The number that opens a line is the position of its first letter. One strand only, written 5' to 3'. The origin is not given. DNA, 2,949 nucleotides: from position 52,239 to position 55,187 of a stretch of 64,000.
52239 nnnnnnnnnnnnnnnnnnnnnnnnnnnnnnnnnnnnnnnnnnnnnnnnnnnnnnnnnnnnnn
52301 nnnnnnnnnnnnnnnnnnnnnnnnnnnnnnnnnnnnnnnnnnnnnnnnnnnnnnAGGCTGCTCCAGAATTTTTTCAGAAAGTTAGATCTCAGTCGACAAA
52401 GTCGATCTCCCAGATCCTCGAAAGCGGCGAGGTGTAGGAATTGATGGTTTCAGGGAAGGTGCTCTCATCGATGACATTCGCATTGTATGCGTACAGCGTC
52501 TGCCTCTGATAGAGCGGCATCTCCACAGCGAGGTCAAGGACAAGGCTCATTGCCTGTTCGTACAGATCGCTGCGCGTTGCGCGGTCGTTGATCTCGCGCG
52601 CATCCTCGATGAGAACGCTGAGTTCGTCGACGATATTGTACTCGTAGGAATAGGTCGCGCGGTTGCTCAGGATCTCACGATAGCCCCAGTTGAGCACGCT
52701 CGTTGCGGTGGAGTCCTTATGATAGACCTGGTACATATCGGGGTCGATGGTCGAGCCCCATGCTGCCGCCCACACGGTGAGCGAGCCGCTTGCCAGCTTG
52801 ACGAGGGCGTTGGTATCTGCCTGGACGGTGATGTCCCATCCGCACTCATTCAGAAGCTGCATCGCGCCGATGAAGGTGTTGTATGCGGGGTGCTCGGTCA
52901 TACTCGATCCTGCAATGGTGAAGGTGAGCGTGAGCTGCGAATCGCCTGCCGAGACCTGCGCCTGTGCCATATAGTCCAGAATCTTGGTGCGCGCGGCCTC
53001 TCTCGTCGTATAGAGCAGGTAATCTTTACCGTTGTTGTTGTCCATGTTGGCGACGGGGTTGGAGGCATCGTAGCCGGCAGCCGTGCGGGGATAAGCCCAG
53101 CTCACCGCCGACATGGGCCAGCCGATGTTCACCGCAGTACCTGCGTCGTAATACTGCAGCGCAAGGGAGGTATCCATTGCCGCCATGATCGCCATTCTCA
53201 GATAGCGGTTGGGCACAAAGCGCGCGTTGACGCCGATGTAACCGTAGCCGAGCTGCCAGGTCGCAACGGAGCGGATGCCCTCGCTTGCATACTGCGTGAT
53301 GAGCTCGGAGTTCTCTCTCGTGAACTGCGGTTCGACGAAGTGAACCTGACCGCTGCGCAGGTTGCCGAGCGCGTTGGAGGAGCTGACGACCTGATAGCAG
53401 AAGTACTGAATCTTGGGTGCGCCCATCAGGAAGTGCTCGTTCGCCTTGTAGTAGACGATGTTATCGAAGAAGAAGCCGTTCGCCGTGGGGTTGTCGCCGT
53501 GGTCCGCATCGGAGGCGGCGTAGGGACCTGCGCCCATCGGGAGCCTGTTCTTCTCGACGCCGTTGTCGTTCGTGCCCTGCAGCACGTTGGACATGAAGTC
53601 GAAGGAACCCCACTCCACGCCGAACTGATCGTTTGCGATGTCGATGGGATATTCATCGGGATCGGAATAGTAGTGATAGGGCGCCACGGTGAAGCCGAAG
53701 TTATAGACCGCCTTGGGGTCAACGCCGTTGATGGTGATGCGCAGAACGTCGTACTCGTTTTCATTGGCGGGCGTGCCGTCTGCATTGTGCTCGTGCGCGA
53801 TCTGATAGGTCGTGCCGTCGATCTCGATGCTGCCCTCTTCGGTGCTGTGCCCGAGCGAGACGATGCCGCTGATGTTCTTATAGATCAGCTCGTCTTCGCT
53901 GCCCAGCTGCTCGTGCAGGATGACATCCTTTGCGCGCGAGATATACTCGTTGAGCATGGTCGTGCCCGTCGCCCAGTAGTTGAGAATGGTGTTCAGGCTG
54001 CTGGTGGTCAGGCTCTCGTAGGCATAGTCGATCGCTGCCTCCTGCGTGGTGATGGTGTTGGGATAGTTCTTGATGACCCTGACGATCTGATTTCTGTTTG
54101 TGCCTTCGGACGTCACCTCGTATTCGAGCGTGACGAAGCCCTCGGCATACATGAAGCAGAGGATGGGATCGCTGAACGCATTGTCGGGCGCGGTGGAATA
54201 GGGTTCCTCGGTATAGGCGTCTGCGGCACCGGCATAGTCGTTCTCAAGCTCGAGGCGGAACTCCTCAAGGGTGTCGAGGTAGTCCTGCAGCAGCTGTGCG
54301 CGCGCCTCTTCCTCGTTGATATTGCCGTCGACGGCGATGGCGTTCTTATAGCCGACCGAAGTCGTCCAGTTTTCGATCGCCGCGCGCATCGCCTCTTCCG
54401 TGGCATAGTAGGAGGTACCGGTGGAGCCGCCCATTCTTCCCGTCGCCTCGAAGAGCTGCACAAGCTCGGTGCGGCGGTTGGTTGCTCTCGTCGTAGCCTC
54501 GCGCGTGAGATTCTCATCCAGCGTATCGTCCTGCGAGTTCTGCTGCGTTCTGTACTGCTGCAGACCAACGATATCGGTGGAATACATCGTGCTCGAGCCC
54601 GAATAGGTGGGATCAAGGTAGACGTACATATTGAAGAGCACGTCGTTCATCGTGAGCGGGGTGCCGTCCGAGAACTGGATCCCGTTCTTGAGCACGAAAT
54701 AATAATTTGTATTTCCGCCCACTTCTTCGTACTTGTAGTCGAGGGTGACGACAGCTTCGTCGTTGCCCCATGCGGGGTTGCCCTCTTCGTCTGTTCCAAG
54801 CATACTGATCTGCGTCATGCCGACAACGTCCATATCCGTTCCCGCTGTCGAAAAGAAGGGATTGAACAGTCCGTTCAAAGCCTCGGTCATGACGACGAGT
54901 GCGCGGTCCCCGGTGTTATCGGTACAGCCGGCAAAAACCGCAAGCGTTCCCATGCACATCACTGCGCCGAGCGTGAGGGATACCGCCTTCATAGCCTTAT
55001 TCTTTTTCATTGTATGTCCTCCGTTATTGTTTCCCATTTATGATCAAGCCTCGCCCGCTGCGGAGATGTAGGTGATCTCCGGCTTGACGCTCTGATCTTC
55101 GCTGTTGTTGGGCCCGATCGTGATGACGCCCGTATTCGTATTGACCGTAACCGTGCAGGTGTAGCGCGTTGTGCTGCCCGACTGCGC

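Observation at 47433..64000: Giant LRR-decorated S8 protease, a surface lipoprotein and a complete Opp importer packed into one operon of more than 16.5 kb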

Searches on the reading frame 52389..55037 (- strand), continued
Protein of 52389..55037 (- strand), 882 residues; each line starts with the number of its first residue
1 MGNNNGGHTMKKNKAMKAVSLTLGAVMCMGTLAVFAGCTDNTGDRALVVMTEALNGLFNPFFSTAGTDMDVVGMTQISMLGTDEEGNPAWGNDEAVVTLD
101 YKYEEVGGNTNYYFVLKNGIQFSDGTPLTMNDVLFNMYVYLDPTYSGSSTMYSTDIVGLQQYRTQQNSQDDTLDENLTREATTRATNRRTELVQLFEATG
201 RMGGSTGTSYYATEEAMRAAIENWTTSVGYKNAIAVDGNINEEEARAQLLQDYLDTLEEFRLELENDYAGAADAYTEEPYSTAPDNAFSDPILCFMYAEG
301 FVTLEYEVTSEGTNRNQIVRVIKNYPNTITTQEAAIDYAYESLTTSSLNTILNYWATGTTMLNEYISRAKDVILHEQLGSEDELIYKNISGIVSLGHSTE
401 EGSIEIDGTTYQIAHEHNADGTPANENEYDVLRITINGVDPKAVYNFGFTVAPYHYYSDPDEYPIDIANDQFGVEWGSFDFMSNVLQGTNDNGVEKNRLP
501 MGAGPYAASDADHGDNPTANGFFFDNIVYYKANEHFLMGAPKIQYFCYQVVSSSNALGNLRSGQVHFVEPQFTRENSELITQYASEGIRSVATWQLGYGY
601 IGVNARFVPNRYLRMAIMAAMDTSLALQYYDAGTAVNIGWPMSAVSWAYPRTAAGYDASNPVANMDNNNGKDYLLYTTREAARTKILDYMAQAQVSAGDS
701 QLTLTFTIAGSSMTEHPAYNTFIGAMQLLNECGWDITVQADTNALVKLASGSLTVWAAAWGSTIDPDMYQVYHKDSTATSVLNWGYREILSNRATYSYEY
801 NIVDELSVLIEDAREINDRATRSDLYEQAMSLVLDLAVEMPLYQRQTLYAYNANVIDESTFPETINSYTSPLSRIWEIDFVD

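Call 58: fold_search(model_id=the predicted structure, library=pdb)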
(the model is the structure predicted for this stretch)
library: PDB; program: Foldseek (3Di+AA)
matches with E <= 10: 328; with E <= 0.001: 167
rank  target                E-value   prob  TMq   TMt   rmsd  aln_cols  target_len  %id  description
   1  1xoc_A                6.1e-18  1.00  0.46  0.76   9.5       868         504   14  The structure of the oligopeptide-binding protein, AppA, from Bacillus subtilis in complex with a nonapeptide. (released 2005-01-25)
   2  6wm7_A                2.6e-15  1.00  0.35  0.54   6.2       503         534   16  Periplasmic EDTA-binding protein EppA, orthorhombic (released 2020-11-18)
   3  6wm6                  4.7e-15  1.00  0.35  0.54   6.5       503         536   16  Periplasmic EDTA-binding protein EppA, tetragonal (released 2020-11-18)
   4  5isu                  9.7e-15  1.00  0.43  0.72  10.0       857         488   11  2.2 Angstrom Crystal Structure of ABC Transporter Substrate Binding Protein CtaP (Lmo0135) from Listeria monocytogenes. (released 2016-03-23)
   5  4oeu_A                3.5e-14  1.00  0.43  0.72   9.4       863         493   10  Crystal structure of NikZ from Campylobacter jejuni in complex with Ni(L-His) (released 2014-10-01)
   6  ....                  3.5e-14  1.00  0.42  0.71   7.5       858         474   12  A 2.05A X-Ray Structureof A Bacterial Extracellular Solute-binding Protein, family 5 for Bacillus anthracis str. Ames (released 2017-03-08)
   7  3m8u                  4.5e-14  1.00  0.33  0.54   6.3       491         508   13  Crystal structure of glutathione-binding protein A (GbpA) from Haemophilus parasuis SH0165 in complex with glutathione d (released 2010-07-14)
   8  3tpa                  4.7e-14  1.00  0.30  0.47   7.8       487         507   15  Structure of HbpA2 from Haemophilus parasuis (released 2011-11-30)
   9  6tfq_A                8.9e-14  1.00  0.35  0.59   5.4       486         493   15  Structure in P3212 form of the PBP/SBP MoaA in complex with mannopinic acid from A.tumefacien R10 (released 2020-01-22)
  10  4toz_A                8.9e-14  1.00  0.36  0.56  10.6       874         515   11  MppA Periplasmic Murein Tripeptide Binding Protein, Unliganded Open Form (released 2015-06-10)
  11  5za4                  1.1e-13  1.00  0.33  0.55   6.2       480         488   13  Crystal structure of Sialic acid Binding protein from Haemophilus ducreyi (released 2018-10-24)
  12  6tfx_B                1.4e-13  1.00  0.35  0.59   5.3       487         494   14  Structure in P21 form of the PBP/SBP MoaA in complex with mannopinic acid from A.tumefacien R10 (released 2020-01-22)
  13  4oet_A                2.0e-13  1.00  0.40  0.67  10.4       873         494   10  Crystal structure of NikZ from Campylobacter jejuni, unliganded form (released 2014-10-01)
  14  1uqw_A                2.4e-13  1.00  0.39  0.64  11.1       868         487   12  Crystal structure of yliB protein from escherichia coi (released 2003-10-22)
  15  6i3g                  2.4e-13  1.00  0.31  0.53   8.3       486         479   13  Crystal structure of a putative peptide binding protein AppA from Clostridium difficile (released 2019-04-10)
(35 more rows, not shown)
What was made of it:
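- On Opp/Dpp-type ABC importer (peptide/nickel family): Non-peptide binders score nearly as well in fold (call 58).
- Such proteins are among the fold matches (call 58). Family-5 fold matches include binders of nickel, EDTA complexes, opines, sialic acid and chitin oligomers (call 58). SBP sequence similarity to AppA is low, 14% identity in the fold alignment (call 58).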

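Call 73: search_protein_families(library=pfam, proteins=[L001:951-1610:+], max_evalue=1)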
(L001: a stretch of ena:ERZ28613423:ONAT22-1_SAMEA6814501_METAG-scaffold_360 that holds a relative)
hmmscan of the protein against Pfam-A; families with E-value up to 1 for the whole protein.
L001:951-1610:+ (220 aa): 2 families
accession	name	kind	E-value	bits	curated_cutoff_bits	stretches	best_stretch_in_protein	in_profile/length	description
PF01871.22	AMMECR1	-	0.1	12.5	25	1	20-61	43-85/168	AMMECR1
PF11567.13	PfUIS3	-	0.14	12.9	25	1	48-107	36-92/101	Plasmodium falciparum UIS3 membrane protein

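Call 77: find_homologous_proteins(query=L064:10001-12889:+, max_evalue=1e-10)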
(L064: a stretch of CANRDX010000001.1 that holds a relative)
Query L064:10001-12889:+ (963 aa): 1880 proteins with E <= 1e-10 among 8000 candidates; the best 120 are listed.
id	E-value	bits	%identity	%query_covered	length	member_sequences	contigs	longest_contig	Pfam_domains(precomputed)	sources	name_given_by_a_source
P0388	0.0e+0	2211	100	100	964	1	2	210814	PF00496.28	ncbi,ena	-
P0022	1.2e-296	1005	53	100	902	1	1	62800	PF00496.28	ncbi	-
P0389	5.1e-292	989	52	100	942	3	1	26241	PF00496.28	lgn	-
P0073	2.2e-291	987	52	100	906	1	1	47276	PF00496.28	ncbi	-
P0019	1.5e-288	978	52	100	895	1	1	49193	PF00496.28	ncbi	-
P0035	6.7e-288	976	52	100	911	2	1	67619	PF00496.28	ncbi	-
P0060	1.3e-286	971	52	100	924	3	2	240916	PF00496.28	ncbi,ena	-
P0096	9.6e-285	965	52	100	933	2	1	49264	PF00496.28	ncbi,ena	-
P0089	2.7e-283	960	52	100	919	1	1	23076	PF00496.28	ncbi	-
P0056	1.5e-282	958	52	100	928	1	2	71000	PF00496.28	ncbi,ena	-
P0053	1.7e-282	958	53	96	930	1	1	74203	PF00496.28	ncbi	-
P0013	3.9e-282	956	52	99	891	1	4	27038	PF00496.28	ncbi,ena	-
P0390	3.9e-280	950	50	100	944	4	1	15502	PF00496.28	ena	-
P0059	3.1e-279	947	51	100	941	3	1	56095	PF00496.28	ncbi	-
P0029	4.9e-277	940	52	100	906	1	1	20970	PF00496.28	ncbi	-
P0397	2.2e-260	885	49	100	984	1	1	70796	PF00496.28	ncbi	-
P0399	1.5e-246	839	45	100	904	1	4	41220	PF00496.28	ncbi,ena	-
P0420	4.4e-233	794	47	100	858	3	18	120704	PF00496.28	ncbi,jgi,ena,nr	ncbi:MAG: hypothetical protein E7595_02185 [Ruminococcaceae bacterium]|nr:hypothetical protein [Osci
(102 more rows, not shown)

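Call 78: find_encoding_contigs(protein=P0399, flank=10000, max_places=1)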
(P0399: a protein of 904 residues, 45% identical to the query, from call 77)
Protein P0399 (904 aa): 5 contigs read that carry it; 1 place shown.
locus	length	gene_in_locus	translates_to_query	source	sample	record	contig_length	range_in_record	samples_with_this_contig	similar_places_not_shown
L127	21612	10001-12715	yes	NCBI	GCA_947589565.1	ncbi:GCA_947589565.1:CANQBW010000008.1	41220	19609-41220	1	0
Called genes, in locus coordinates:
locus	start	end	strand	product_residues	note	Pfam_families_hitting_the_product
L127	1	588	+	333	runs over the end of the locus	PF14057:GGGtGRT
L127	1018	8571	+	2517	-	PF00082:Peptidase_S8, PF02225:PA, PF06280:fn3_5, PF13306:LRR_5, PF13855:LRR_8 (faint), PF13306:LRR_5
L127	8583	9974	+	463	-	-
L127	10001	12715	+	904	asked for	PF00496:SBP_bac_5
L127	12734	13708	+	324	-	PF19300:BPD_transp_1_N (weak), PF00528:BPD_transp_1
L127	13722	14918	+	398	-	PF12911:OppC_N, PF00528:BPD_transp_1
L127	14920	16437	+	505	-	PF00005:ABC_tran, PF08352:oligo_HPY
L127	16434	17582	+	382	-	PF00005:ABC_tran, PF13304:AAA_21 (weak), PF08352:oligo_HPY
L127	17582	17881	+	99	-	-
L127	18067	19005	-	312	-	PF02645:DegV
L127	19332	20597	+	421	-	PF03313:SDH_alpha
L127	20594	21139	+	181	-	PF02632:BioY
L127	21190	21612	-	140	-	?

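Call 79: find_encoding_contigs(protein=P0420, flank=10000, max_places=1)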
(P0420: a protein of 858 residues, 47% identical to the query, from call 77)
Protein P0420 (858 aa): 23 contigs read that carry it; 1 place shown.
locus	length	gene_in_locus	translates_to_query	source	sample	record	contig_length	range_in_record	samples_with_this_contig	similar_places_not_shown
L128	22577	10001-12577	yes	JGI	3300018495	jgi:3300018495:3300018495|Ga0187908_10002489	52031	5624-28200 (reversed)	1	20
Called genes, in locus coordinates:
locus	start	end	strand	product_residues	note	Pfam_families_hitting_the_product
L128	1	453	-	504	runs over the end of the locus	PF12838:Fer4_7 (faint), PF00037:Fer4 (faint), PF12801:Fer4_5, PF00578:AhpC-TSA, PF00085:Thioredoxin, PF08534:Redoxin, PF13905:Thioredoxin_8 (weak)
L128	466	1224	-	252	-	-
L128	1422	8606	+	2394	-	PF00082:Peptidase_S8, PF02225:PA, PF02368:Big_2 (faint), PF06280:fn3_5, PF22359:Big-like (faint), PF13306:LRR_5, PF13855:LRR_8 (faint), PF13306:LRR_5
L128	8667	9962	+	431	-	-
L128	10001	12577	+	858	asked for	PF00496:SBP_bac_5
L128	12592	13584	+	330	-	PF19300:BPD_transp_1_N (faint), PF00528:BPD_transp_1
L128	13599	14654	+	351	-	PF12911:OppC_N, PF00528:BPD_transp_1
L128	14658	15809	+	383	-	PF00005:ABC_tran, PF08352:oligo_HPY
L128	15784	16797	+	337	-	PF00005:ABC_tran, PF13304:AAA_21 (faint), PF08352:oligo_HPY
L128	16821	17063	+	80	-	-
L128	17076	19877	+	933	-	PF00578:AhpC-TSA, PF08534:Redoxin, PF13905:Thioredoxin_8 (weak)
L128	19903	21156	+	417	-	-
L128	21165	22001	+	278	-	PF08534:Redoxin, PF00578:AhpC-TSA, PF00085:Thioredoxin, PF13905:Thioredoxin_8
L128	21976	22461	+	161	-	-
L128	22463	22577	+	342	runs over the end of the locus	-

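Call 80: find_encoding_contigs(protein=P0397, flank=10000, max_places=1)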
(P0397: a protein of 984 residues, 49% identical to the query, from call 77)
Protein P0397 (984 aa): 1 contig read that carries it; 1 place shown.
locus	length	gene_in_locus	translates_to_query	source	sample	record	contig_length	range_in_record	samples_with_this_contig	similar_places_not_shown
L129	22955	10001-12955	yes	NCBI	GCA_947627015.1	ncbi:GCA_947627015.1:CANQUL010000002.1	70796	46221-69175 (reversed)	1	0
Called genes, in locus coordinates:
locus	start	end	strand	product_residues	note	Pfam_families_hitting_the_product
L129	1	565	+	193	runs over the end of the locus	PF12917:YfbR-like, PF13023:HD_3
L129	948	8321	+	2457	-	PF00082:Peptidase_S8, PF02225:PA, PF06280:fn3_5, PF02368:Big_2 (faint), PF13306:LRR_5, PF13855:LRR_8 (faint), PF13306:LRR_5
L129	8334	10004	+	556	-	-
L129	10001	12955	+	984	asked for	PF00496:SBP_bac_5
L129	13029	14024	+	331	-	PF00528:BPD_transp_1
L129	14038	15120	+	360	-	PF12911:OppC_N, PF00528:BPD_transp_1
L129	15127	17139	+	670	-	PF00005:ABC_tran, PF08352:oligo_HPY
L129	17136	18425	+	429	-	PF00005:ABC_tran, PF08352:oligo_HPY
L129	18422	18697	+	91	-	-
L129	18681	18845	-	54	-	-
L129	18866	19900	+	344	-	PF02504:FA_synthesis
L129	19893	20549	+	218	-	PF14622:Ribonucleas_3_3, PF00636:Ribonuclease_3, PF00035:dsrm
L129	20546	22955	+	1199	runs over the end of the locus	PF02463:SMC_N, PF13175:AAA_15, PF13304:AAA_21 (faint), PF13476:AAA_23, PF06470:SMC_hinge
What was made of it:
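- Closest known: Staphylococcus aureus Opp4 and Bacillus subtilis App oligopeptide importers. Different: OppD carries an insertion of variable length, with orthologues of 383-670 aa (calls 78-80).
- Three further contigs with independent gene calls show the same block (calls 78-80).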

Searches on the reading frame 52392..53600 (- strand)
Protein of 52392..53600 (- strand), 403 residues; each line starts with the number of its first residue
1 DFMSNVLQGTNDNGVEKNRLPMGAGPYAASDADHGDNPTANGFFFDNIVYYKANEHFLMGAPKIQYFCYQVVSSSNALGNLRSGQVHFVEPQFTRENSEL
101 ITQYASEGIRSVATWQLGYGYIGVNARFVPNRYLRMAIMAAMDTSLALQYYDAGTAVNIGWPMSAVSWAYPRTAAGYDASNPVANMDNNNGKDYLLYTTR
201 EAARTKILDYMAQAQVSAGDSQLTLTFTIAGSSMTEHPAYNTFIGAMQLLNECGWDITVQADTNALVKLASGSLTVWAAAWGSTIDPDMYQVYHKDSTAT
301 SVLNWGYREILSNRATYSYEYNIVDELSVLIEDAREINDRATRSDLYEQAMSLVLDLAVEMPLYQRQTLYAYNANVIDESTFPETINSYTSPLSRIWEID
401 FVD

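Call 39: search_solved_structures(query=window:52392-53600:-, max_evalue=0.01, show_alignments=4)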
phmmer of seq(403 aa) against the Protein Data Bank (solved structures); distinct sequences matched with E-value up to 0.01: 2.
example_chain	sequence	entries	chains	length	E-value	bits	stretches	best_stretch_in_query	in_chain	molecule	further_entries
1xoc_A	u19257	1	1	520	7.6e-06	28.5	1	49-173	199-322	Oligopeptide-binding protein appA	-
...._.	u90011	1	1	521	0.0012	21.2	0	54-209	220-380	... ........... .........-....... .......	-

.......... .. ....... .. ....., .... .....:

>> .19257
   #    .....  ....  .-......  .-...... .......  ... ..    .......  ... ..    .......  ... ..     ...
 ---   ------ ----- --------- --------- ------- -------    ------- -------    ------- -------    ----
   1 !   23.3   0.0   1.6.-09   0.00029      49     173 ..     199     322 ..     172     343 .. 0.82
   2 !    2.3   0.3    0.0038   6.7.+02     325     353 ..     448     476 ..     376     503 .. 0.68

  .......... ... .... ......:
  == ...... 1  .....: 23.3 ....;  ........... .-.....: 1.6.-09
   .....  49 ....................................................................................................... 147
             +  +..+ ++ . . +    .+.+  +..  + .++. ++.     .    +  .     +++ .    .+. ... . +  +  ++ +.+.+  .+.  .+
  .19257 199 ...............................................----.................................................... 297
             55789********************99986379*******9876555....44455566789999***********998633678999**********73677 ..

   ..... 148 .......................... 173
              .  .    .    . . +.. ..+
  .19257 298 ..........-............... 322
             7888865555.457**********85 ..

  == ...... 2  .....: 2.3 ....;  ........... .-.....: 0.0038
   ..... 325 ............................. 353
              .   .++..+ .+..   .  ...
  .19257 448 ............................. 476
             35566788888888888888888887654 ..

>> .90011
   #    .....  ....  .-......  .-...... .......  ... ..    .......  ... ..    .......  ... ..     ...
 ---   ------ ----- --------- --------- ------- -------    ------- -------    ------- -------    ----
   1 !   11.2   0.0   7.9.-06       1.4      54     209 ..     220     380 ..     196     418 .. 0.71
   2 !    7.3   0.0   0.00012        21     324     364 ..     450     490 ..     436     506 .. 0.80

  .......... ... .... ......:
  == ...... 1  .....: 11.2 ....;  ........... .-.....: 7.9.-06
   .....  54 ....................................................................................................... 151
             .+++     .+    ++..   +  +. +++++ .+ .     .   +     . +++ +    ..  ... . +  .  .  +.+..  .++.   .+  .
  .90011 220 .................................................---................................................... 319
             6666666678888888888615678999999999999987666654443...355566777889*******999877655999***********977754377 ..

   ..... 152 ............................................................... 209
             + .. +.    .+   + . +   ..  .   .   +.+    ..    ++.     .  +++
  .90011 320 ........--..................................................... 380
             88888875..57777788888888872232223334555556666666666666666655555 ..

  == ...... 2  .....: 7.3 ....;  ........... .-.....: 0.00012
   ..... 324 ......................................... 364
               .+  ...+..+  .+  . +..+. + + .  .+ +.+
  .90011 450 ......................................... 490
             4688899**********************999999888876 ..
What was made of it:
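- On Opp/Dpp-type ABC importer (peptide/nickel family): The alignment I obtained did not cover it (call 39).
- Tried and rejected: The alignment did not reach that region (call 39).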

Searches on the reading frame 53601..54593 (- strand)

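Call 73: search_protein_families(library=pfam, proteins=[window:53601-54593:-], max_evalue=1)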
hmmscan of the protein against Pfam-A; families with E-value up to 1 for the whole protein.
window:53601-54593:- (331 aa): 2 families
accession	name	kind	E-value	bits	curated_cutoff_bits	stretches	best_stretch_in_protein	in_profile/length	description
PF21605.3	CRLF2-like_D2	-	0.0052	17.3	27.3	1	258-321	25-87/94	Cytokine receptor-like factor 2-like, D2 domain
PF19306.5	WH_Lhr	-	0.12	12.2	27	1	189-260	46-110/168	Large helicase-related protein, winged helix domain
